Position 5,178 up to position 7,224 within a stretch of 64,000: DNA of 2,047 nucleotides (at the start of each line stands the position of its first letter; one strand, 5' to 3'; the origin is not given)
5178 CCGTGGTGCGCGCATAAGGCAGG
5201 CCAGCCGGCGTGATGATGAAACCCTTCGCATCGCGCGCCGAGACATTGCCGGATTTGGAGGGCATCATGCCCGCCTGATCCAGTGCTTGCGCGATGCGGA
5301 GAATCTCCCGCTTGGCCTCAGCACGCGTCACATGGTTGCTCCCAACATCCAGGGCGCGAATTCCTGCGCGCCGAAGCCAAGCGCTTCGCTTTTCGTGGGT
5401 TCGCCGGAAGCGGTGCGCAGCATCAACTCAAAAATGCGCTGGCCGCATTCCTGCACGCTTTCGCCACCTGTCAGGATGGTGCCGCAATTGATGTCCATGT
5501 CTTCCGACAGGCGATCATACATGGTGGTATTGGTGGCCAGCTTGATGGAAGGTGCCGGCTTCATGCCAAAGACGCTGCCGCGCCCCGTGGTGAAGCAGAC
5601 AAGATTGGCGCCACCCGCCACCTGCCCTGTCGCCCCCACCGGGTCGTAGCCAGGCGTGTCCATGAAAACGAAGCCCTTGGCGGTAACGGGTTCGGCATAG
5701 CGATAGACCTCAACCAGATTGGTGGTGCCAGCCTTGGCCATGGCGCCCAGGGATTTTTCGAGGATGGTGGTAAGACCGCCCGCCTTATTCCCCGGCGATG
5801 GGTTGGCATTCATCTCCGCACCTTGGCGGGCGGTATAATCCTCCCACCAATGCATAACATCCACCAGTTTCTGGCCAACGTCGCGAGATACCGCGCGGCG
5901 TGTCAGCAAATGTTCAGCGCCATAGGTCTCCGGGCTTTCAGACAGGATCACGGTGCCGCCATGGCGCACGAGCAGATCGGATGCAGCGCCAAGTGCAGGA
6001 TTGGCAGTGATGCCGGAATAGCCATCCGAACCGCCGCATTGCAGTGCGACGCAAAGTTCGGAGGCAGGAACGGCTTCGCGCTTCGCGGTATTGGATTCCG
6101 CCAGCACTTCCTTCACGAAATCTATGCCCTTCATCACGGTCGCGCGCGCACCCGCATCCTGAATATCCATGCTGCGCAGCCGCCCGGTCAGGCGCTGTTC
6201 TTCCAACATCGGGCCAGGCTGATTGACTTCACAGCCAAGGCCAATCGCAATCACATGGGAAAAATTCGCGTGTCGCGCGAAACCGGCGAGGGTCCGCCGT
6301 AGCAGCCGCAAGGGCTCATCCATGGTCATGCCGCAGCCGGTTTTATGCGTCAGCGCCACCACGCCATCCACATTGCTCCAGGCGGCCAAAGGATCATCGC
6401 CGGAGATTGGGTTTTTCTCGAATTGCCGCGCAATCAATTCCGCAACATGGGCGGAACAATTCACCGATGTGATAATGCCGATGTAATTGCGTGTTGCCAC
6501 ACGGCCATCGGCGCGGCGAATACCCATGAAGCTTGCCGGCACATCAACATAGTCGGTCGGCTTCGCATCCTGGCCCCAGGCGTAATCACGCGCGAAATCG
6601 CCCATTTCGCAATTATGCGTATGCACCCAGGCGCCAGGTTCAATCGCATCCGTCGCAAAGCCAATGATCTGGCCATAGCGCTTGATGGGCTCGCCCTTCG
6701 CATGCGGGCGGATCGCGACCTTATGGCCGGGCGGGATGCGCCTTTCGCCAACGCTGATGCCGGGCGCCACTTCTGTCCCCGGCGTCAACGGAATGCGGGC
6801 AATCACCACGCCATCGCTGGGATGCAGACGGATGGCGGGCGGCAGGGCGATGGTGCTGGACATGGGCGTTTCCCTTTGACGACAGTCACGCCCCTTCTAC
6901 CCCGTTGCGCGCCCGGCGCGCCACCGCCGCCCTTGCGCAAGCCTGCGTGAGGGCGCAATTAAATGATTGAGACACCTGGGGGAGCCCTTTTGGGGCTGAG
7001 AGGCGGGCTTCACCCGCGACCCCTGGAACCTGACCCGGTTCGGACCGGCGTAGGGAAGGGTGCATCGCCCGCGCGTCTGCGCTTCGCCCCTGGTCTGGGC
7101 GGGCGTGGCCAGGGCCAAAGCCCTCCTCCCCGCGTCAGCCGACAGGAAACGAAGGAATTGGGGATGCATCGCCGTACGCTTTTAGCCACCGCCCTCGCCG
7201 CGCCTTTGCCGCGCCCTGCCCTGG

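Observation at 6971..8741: TPP riboswitch controlling a lone family-5 (Opp/Dpp/Nik-type) solute-binding protein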

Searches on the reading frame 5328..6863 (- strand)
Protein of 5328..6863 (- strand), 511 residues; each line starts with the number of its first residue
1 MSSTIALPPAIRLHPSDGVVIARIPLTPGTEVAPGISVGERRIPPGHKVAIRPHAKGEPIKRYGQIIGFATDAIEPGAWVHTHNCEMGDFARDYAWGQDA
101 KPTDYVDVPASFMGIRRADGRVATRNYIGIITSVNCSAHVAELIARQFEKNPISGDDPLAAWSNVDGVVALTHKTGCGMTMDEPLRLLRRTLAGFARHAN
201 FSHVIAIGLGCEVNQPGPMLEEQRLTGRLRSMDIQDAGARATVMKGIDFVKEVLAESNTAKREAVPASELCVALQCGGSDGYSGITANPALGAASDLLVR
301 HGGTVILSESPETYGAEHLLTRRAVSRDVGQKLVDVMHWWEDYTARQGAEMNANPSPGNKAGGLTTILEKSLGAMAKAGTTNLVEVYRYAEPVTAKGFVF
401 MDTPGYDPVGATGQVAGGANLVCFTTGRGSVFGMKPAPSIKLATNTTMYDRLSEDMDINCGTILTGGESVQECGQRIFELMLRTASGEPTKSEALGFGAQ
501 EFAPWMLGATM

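Call 10: search_protein_families(library=pfam, proteins=[window:5328-6863:-])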
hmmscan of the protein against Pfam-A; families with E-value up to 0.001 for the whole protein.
window:5328-6863:- (511 aa): 3 families
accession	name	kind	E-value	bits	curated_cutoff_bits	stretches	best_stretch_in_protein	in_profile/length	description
PF20629.2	GD_AH_C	-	1.6e-104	348.9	26.8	1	267-509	1-241/242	D-galactarate/Altronate dehydratase, C-terminal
PF04295.18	GD_AH_second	-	7.9e-40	136.5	27.3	1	114-257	1-135/136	D-galactarate dehydratase/Altronate hydrolase, second domain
PF08666.17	SAF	-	1.8e-06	28.8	21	1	18-84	2-61/63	SAF domain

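Call 11: search_protein_families(library=ncbifam, proteins=[window:5328-6863:-])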
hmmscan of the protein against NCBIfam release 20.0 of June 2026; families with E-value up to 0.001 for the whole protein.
window:5328-6863:- (511 aa): 1 family
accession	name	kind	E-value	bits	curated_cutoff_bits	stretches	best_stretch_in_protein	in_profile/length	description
TIGR03248.1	galactar-dH20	equivalog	1.3e-118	396.7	730.85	1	11-493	3-490/507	galactarate dehydratase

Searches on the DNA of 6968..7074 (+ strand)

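Call 24: build_rna_model(alignment_id=A2)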
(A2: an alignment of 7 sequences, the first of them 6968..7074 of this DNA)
Model R1 built from alignment A2 (7 sequences, 110 columns); structure: RNAalifold consensus.
model positions 108; base pairs 29; branch points 3; effective number of sequences 0.89; information 0.59 bits per position. Calibrated on 0.2 Mb of random sequence (short: E-values are rough).
structure used (alignment columns):
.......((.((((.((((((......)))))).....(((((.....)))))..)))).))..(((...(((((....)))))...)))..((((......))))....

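Call 25: search_with_rna_model(model_id=R1, sources=[window, L001, L002, L003, L004, L005, L006, L007, L008, L009, L010, L011, L012, L013, L014, L015, L016, L017, L018, L019, L020, L021, L022, L023, L024, L025, L026, L027, L028, L029, L030, L031, L032, L033, L034, L035, L036, L037, L038, L039, L040, L041, L042, L043, L044, L045, L046, L047, L048, L049, L050, L051, L052, L053, L054, L055, L056, L057, L058, L059, L060, L061, L062, L063, L064, L065, L066, L067, L068, L069, L070, L071, L072, L073, L074, L075, L076, L077, L078, L079, L080], max_evalue=1)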
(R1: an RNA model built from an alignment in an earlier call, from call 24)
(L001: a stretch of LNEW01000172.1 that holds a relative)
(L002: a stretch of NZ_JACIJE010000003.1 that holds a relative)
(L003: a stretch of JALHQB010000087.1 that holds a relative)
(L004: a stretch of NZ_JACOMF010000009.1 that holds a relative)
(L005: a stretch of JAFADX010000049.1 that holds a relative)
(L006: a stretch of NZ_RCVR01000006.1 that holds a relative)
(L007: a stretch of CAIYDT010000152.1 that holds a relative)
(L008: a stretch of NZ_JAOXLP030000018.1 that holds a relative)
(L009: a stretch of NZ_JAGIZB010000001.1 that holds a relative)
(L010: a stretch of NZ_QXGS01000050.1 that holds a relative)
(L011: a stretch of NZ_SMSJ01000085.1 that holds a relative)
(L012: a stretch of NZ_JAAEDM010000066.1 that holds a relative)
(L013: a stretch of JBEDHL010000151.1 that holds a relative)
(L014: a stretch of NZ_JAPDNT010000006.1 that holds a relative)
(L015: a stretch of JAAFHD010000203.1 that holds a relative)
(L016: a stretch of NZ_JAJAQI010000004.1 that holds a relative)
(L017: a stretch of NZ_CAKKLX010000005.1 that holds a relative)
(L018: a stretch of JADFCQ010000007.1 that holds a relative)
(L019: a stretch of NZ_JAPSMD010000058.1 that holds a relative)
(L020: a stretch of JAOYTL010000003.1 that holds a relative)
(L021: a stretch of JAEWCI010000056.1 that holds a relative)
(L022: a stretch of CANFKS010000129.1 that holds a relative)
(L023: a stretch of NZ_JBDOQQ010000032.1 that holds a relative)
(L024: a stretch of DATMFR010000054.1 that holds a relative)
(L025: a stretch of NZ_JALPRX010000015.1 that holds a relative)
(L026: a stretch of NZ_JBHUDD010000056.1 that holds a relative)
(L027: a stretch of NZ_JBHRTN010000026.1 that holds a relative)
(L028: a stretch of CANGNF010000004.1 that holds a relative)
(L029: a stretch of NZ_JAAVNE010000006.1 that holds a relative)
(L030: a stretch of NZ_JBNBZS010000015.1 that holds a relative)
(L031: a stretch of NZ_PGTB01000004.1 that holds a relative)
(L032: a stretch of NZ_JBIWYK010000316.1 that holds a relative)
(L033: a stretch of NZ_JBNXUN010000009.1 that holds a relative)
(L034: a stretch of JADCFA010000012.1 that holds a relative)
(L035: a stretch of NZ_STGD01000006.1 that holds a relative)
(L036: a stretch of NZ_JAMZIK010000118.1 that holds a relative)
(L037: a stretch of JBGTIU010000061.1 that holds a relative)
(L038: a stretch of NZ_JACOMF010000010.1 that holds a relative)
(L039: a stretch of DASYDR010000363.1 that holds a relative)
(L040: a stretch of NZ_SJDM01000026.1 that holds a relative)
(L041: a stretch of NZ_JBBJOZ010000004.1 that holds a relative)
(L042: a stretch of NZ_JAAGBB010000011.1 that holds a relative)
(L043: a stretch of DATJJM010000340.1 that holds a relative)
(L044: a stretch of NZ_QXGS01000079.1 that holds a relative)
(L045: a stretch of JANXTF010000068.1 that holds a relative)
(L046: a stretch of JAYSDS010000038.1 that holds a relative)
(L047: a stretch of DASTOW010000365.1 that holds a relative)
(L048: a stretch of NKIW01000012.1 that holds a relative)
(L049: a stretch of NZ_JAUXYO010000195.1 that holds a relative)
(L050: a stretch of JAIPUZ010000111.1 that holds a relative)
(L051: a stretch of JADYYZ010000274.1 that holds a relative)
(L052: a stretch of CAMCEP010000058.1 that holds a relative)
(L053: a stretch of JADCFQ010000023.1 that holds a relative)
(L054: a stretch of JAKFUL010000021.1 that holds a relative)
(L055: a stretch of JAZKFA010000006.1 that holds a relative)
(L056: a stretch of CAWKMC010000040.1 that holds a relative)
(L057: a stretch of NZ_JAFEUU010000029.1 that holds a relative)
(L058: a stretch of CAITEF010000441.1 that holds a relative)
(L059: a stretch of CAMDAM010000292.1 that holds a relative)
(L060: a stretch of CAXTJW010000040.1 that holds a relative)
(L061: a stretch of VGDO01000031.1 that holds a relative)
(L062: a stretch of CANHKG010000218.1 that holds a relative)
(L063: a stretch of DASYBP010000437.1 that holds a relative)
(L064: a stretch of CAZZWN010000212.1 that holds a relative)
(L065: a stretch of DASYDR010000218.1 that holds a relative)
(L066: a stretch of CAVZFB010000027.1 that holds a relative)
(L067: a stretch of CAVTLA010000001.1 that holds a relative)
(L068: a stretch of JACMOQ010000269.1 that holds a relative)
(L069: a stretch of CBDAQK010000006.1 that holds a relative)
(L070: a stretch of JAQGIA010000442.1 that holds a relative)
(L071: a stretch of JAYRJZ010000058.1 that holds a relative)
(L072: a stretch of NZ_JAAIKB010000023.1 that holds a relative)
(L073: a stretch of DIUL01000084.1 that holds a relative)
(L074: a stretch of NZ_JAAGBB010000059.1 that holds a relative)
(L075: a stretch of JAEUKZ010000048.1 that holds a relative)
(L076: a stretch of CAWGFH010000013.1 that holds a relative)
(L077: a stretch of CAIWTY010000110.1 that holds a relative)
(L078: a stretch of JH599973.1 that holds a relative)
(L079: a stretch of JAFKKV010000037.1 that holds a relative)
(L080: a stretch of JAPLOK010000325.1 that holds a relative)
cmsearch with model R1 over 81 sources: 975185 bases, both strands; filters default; matches with E-value up to 1: 8.
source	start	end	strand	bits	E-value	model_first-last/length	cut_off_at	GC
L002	5746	5853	+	131.9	1.1e-24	1-108/108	no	0.69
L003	5807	5915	+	127.8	7.7e-24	1-108/108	no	0.67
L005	3257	3364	+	126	1.8e-23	1-108/108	no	0.7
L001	5761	5869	+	125.9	1.9e-23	1-108/108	no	0.69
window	6968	7074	+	115.6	2.7e-21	1-108/108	no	0.7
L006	5777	5883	+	110.4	3.3e-20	1-108/108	no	0.71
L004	5790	5897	+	107.7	1.2e-19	1-108/108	no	0.72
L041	150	244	+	17.8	0.59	1-108/108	no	0.69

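Call 33: search_with_rna_model(model_id=R1, sources=[L081, L082, L083, L084, L085, L086, L087], max_evalue=1)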
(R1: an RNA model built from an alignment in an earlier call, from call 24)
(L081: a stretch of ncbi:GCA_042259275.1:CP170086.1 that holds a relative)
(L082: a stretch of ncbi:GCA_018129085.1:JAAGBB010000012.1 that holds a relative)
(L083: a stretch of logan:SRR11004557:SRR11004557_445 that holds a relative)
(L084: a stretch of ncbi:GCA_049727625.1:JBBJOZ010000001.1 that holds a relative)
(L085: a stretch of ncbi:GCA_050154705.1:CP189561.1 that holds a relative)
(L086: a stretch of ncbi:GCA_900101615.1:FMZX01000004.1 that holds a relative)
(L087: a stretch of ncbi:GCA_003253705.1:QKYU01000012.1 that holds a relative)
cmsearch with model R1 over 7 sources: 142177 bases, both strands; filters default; matches with E-value up to 1: 5.
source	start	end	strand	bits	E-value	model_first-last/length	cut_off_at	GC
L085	9761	9868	+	99.9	7.3e-19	1-108/108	no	0.69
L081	9823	9928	+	99.7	8.1e-19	1-108/108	no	0.73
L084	9837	9948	+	96.9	3e-18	1-108/108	no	0.72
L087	9783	9890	+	88.4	1.8e-16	1-108/108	no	0.71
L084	9883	9968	-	15.4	0.27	1-108/108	no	0.72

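Call 59: search_with_rna_model(model_id=R1, sources=[L088, L089, L090, L091, L092, L093, L094, L095, L096, L097, L098, L099, L100, L101, L102, L103, L104, L105, L106, L107, L108, L109, L110, L111, L112, L113, L114, L115, L116, L117, L118, L119, L120, L121, L122, L123, L124, L125, L126, L127, L128, L129, L130, L131, L132, L133, L134, L135, L136, L137, L138, L139, L140, L141, L142, L143, L144], max_evalue=0.1)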
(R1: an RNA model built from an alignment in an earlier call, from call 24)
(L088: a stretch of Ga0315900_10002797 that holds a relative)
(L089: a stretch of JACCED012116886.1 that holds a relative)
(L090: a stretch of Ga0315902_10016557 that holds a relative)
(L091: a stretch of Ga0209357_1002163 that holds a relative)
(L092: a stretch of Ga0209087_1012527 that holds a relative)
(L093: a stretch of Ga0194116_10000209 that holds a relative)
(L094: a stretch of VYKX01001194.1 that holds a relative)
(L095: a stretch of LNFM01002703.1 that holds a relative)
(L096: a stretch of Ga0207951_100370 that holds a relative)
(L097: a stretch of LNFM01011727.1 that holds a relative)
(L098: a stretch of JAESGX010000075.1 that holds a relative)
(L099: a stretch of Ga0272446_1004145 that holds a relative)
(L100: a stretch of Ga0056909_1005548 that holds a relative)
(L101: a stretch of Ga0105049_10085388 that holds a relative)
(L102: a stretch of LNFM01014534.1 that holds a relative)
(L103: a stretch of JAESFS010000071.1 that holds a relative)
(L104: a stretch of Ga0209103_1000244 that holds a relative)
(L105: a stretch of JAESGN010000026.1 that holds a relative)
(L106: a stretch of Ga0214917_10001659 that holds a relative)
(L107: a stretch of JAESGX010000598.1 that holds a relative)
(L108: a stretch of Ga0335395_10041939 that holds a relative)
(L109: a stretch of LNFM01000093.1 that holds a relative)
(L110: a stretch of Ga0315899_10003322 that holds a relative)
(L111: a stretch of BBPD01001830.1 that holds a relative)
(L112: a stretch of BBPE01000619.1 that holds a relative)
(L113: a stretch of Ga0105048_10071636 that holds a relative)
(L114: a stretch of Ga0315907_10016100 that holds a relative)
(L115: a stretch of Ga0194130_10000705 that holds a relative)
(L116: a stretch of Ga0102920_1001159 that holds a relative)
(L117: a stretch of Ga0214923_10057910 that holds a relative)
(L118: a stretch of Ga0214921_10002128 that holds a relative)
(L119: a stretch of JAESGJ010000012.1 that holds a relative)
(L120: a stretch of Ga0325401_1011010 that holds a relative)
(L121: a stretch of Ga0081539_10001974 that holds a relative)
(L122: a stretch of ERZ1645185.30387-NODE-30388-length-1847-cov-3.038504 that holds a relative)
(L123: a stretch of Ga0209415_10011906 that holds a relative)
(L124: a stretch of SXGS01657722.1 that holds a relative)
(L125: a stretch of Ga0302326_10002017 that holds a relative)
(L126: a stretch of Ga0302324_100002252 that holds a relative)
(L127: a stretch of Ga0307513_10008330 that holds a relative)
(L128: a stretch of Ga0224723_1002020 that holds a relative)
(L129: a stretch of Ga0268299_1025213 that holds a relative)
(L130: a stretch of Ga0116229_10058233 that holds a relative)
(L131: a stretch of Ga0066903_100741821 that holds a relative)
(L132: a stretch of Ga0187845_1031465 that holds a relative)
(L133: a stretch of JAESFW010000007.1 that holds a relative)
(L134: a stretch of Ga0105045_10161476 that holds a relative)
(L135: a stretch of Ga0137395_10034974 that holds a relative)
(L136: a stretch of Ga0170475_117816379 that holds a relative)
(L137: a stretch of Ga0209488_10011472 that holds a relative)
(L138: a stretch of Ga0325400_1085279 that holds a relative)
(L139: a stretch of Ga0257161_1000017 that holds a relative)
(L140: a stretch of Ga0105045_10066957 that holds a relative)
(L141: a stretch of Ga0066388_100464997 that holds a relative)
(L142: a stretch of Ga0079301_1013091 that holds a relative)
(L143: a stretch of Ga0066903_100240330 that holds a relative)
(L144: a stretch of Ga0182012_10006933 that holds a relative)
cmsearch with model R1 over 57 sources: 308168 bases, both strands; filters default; matches with E-value up to 0.1: 30.
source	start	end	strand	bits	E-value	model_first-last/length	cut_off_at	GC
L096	2811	2918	+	131.9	3.5e-25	1-108/108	no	0.69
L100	2259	2366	+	127.3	3.1e-24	1-108/108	no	0.68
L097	2811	2919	+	126.3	5e-24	1-108/108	no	0.69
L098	2811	2919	+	126.3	5e-24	1-108/108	no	0.69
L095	2761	2869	+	125.9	6e-24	1-108/108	no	0.69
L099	2739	2846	+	123.2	2.2e-23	1-108/108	no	0.72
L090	2802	2910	+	117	4.4e-22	1-108/108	no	0.68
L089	2806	2914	+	116.7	5e-22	1-108/108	no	0.7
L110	2805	2913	+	116.4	5.9e-22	1-108/108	no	0.69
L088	2806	2912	+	116.2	6.3e-22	1-108/108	no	0.68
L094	2799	2907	+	115.5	9.1e-22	1-108/108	no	0.7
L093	2811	2917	+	114.8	1.2e-21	1-108/108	no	0.68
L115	2811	2917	+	114.8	1.2e-21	1-108/108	no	0.68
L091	2755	2863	+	114.6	1.4e-21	1-108/108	no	0.7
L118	2781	2891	+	87.8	5.3e-16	1-108/108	no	0.66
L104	2797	2932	+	86.8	8.6e-16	1-108/108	no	0.67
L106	2781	2891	+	86.2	1.1e-15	1-108/108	no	0.66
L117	1611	1721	+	86.2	1.1e-15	1-108/108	no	0.66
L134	1069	1180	+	85.7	1.4e-15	1-108/108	no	0.66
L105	2785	2920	+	85.1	1.9e-15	1-108/108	no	0.69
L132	1082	1192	+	84.8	2.2e-15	1-108/108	no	0.65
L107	2803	2937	+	83.7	3.8e-15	1-108/108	no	0.71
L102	88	223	+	82.6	6.2e-15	1-108/108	no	0.65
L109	2780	2890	+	82.4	7e-15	1-108/108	no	0.66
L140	2570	2679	+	76.8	1e-13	1-108/108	no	0.64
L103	2813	2962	+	75.6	1.8e-13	1-108/108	no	0.67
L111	1081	1178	+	75.2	2.2e-13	1-108/108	no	0.73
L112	960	1057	+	75.2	2.2e-13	1-108/108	no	0.73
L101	233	343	+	69.3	3.6e-12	1-108/108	no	0.64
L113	1334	1433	+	66.4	1.5e-11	1-108/108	no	0.73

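Call 60: search_with_rna_model(model_id=R1, sources=[window, L001, L002, L003, L004, L005, L006, L081, L084, L085, L087, L088, L089, L090, L091, L093, L094, L095, L096, L097, L098, L099, L100, L101, L102, L103, L104, L105, L106, L107, L109, L110, L111, L112, L113, L115, L117, L118, L132, L134, L140], max_evalue=0.000001, make_alignment=true)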
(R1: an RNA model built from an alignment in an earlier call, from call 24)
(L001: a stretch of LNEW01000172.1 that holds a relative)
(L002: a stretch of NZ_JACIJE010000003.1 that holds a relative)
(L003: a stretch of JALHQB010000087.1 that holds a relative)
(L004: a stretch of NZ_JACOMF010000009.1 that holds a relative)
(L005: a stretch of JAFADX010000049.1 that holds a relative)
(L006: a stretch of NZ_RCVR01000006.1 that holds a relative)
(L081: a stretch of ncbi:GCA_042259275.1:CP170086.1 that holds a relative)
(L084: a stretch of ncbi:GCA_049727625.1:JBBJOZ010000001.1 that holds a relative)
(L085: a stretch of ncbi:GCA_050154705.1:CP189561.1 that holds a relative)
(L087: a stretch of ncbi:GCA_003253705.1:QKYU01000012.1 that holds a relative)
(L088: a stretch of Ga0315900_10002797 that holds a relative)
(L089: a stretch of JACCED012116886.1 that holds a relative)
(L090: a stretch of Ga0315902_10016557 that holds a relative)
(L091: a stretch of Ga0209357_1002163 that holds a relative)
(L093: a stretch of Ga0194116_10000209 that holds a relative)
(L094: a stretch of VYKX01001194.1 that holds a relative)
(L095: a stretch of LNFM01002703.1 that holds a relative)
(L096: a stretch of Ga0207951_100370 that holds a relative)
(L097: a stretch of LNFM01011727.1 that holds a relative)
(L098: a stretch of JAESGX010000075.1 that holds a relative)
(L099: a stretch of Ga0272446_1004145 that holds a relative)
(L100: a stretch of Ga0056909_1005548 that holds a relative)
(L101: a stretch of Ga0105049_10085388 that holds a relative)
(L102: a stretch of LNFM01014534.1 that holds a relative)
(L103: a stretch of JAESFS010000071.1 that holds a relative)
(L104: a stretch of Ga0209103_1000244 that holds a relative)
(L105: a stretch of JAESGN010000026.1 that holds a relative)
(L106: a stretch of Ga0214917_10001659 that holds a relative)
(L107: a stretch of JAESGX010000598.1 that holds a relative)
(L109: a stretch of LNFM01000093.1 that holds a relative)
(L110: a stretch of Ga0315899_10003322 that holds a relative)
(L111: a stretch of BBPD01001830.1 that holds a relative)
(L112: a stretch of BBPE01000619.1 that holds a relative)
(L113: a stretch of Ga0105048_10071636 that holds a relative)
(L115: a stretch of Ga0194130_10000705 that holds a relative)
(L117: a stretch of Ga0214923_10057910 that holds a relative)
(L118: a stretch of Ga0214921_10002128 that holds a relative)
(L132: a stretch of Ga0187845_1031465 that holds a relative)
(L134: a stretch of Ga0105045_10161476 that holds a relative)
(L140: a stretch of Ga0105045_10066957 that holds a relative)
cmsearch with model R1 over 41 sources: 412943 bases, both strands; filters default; matches with E-value up to 0.000001: 41.
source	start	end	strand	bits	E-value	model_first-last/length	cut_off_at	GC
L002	5746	5853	+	131.9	4.6e-25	1-108/108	no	0.69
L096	2811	2918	+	131.9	4.7e-25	1-108/108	no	0.69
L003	5807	5915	+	127.8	3.3e-24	1-108/108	no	0.67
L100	2259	2366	+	127.3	4.2e-24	1-108/108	no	0.68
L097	2811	2919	+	126.3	6.7e-24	1-108/108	no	0.69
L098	2811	2919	+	126.3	6.7e-24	1-108/108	no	0.69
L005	3257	3364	+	126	7.7e-24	1-108/108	no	0.7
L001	5761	5869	+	125.9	8.1e-24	1-108/108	no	0.69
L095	2761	2869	+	125.9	8.1e-24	1-108/108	no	0.69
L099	2739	2846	+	123.2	3e-23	1-108/108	no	0.72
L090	2802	2910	+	117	5.9e-22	1-108/108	no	0.68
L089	2806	2914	+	116.7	6.8e-22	1-108/108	no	0.7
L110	2805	2913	+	116.4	8e-22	1-108/108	no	0.69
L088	2806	2912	+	116.2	8.4e-22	1-108/108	no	0.68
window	6968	7074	+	115.6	1.1e-21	1-108/108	no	0.7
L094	2799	2907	+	115.5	1.2e-21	1-108/108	no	0.7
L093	2811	2917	+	114.8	1.7e-21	1-108/108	no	0.68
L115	2811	2917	+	114.8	1.7e-21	1-108/108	no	0.68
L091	2755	2863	+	114.6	1.9e-21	1-108/108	no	0.7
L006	5777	5883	+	110.4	1.4e-20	1-108/108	no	0.71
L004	5790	5897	+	107.7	5.1e-20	1-108/108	no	0.72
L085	9761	9868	+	99.9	2.1e-18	1-108/108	no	0.69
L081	9823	9928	+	99.7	2.4e-18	1-108/108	no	0.73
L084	9837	9948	+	96.9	8.8e-18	1-108/108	no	0.72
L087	9783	9890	+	88.4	5.1e-16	1-108/108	no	0.71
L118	2781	2891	+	87.8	7.1e-16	1-108/108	no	0.66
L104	2797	2932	+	86.8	1.1e-15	1-108/108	no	0.67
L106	2781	2891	+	86.2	1.5e-15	1-108/108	no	0.66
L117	1611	1721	+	86.2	1.5e-15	1-108/108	no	0.66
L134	1069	1180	+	85.7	1.9e-15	1-108/108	no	0.66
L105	2785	2920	+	85.1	2.5e-15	1-108/108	no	0.69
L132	1082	1192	+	84.8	2.9e-15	1-108/108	no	0.65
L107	2803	2937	+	83.7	5.1e-15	1-108/108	no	0.71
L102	88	223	+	82.6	8.3e-15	1-108/108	no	0.65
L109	2780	2890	+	82.4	9.3e-15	1-108/108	no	0.66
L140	2570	2679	+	76.8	1.3e-13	1-108/108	no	0.64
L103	2813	2962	+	75.6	2.4e-13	1-108/108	no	0.67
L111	1081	1178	+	75.2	3e-13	1-108/108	no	0.73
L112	960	1057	+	75.2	3e-13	1-108/108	no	0.73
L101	233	343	+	69.3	4.8e-12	1-108/108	no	0.64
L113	1334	1433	+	66.4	2e-11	1-108/108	no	0.73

Alignment A4: 41 matches aligned to the model, 167 columns, each read 5' to 3' on its own strand. Consensus structure (alignment columns), stored with it:
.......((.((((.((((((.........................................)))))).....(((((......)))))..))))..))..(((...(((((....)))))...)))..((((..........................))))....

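Call 78: search_with_rna_model(model_id=R1, sources=[L145, L146], max_evalue=0.1)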
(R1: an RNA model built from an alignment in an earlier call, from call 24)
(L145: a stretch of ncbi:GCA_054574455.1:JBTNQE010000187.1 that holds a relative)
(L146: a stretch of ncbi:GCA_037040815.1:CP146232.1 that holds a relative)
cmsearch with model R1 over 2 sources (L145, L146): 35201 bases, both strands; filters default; matches with E-value up to 0.1: 2.
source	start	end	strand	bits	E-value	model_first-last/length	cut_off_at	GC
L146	7776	7880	+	92.8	5.5e-18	1-108/108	no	0.7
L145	7782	7891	+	86.2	1.3e-16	1-108/108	no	0.72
